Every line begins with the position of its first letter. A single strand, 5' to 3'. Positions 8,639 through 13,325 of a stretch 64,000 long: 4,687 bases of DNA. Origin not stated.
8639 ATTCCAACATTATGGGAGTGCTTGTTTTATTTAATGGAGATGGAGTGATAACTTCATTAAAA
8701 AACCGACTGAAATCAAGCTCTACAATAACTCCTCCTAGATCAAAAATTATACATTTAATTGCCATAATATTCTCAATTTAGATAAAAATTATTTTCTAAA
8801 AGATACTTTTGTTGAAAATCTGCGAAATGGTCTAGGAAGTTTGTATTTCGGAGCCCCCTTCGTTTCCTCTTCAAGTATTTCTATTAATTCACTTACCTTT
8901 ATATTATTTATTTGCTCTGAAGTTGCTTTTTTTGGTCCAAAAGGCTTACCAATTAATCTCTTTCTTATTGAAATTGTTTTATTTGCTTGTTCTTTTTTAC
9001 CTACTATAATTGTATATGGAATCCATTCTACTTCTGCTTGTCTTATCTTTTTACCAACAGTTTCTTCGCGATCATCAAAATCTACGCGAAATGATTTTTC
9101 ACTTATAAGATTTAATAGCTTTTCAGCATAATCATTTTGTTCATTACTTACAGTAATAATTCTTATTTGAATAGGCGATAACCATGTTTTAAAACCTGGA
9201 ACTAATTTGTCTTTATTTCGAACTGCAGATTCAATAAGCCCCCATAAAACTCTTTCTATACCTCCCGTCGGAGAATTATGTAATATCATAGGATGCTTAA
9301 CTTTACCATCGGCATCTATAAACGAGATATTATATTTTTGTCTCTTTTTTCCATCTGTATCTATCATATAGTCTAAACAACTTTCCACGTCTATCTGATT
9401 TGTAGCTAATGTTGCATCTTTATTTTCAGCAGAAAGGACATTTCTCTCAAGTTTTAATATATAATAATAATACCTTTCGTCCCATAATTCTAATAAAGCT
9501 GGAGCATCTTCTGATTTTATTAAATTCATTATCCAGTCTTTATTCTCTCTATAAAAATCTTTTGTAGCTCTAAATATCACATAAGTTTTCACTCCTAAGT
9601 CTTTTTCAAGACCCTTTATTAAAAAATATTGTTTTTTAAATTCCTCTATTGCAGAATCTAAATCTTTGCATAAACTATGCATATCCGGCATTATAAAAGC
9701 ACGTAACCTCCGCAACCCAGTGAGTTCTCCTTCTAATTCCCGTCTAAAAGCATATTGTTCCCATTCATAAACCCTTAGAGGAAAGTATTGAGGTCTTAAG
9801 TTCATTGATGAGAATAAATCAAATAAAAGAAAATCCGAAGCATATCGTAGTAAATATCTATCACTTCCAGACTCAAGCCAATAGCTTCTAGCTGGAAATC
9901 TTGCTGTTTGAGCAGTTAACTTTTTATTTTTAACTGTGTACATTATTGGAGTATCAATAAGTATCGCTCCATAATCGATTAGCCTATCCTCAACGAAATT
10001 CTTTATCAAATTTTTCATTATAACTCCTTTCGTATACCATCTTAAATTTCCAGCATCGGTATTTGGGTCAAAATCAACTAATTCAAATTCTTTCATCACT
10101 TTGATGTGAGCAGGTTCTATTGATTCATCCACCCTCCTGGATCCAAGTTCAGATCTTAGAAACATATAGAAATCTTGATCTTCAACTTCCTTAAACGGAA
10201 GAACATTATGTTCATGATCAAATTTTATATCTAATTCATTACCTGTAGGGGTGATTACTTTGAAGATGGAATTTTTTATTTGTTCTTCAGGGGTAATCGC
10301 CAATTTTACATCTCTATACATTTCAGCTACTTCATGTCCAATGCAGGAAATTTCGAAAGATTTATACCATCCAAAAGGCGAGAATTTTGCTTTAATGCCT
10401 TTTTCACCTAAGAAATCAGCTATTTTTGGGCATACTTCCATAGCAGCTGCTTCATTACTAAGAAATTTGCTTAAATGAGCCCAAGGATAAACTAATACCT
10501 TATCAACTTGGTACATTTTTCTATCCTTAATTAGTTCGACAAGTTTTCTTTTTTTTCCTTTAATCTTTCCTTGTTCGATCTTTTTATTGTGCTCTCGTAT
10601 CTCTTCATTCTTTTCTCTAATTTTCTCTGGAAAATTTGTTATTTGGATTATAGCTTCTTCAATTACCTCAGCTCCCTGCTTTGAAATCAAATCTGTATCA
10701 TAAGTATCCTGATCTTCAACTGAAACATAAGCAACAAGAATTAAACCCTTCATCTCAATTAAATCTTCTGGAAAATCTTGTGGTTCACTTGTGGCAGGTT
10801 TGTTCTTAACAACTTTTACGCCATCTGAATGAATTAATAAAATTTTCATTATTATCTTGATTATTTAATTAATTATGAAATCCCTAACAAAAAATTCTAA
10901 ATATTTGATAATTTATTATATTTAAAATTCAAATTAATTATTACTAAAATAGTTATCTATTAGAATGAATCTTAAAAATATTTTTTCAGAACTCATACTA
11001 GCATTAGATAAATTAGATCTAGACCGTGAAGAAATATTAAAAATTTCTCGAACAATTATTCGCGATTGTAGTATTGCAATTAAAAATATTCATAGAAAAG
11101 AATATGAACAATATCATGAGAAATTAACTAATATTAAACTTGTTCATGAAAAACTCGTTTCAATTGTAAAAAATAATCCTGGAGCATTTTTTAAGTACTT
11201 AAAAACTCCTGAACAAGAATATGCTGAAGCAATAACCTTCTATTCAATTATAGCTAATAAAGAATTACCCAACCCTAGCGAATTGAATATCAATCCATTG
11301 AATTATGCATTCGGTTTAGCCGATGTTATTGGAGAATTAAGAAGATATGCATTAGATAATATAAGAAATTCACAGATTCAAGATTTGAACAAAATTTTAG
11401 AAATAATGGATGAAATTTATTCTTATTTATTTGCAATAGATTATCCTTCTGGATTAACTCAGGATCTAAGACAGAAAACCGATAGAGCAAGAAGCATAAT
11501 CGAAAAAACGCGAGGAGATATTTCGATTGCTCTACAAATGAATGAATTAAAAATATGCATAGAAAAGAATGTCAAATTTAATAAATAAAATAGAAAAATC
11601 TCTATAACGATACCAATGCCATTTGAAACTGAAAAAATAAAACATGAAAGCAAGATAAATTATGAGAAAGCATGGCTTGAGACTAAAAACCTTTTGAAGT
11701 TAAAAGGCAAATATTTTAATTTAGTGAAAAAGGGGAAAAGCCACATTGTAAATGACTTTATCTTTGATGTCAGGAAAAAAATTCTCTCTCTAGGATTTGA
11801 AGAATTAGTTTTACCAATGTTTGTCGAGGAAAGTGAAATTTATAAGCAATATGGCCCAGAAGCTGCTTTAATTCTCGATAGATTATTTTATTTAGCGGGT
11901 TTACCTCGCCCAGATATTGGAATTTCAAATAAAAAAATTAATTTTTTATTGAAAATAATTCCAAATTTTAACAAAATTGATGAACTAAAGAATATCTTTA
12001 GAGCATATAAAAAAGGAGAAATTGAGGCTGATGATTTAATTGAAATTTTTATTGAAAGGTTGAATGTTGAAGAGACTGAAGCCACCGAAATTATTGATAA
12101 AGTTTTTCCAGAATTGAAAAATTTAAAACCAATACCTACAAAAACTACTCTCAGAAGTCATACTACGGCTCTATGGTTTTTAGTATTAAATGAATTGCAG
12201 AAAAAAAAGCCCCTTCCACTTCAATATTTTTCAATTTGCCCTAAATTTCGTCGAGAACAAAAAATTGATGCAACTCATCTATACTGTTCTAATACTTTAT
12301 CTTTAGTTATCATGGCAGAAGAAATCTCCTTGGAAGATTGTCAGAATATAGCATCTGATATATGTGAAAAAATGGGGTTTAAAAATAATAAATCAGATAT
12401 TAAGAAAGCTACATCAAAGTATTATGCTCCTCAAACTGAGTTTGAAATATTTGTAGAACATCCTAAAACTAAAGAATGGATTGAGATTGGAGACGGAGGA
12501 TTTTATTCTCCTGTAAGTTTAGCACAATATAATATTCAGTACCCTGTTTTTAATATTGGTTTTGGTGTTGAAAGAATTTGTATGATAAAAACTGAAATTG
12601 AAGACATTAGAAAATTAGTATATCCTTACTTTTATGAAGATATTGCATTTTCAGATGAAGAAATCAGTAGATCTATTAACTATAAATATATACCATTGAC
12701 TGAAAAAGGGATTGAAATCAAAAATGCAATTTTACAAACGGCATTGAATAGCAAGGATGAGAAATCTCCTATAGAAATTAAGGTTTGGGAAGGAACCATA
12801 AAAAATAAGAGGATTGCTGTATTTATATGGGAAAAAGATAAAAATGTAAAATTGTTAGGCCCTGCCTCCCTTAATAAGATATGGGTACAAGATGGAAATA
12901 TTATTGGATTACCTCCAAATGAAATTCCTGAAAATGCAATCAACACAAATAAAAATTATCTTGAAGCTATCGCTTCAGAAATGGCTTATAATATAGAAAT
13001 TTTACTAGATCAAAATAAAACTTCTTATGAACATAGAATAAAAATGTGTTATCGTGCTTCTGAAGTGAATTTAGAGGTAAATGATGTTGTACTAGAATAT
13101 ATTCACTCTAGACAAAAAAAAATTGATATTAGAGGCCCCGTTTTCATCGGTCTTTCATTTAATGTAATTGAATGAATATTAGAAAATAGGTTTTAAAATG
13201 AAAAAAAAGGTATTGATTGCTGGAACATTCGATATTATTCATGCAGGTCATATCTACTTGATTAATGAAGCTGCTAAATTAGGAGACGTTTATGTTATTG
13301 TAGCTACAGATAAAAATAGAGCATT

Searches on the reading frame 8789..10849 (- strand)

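Call 72: search_protein_families(library=pfam, proteins=[window:8789-10849:-], max_evalue=0.001)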
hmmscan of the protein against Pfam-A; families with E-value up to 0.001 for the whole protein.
window:8789-10849:- (686 aa): 3 families
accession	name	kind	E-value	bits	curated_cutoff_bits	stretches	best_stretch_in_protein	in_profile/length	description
PF08915.16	tRNA-Thr_ED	-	8e-25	88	30.2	1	103-180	59-136/137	Archaea-specific editing domain of threonyl-tRNA synthetase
PF03129.25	HGTP_anticodon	-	5.6e-21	74.9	21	1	561-661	1-93/94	Anticodon binding domain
PF00587.30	tRNA-synt_2b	-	2.7e-13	50.8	29.3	1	323-540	1-177/179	tRNA synthetase class II core domain (G, H, P, S and T)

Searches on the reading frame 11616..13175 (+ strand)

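Call 72: search_protein_families(library=pfam, proteins=[window:11616-13175:+], max_evalue=0.001)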
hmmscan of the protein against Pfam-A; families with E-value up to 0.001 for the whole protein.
window:11616-13175:+ (519 aa): 3 families
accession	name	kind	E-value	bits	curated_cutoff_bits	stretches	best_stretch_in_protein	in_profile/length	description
PF01409.25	tRNA-synt_2d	-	1.5e-45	156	19.8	1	118-337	20-238/246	tRNA synthetases class II core domain (F)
PF00587.30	tRNA-synt_2b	-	7.3e-06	26.6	29.3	1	182-321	17-171/179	tRNA synthetase class II core domain (G, H, P, S and T)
PF23202.1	PAH_ZNF598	-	8.4e-05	23.2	25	1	119-176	20-73/83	ZNF598 PAH domain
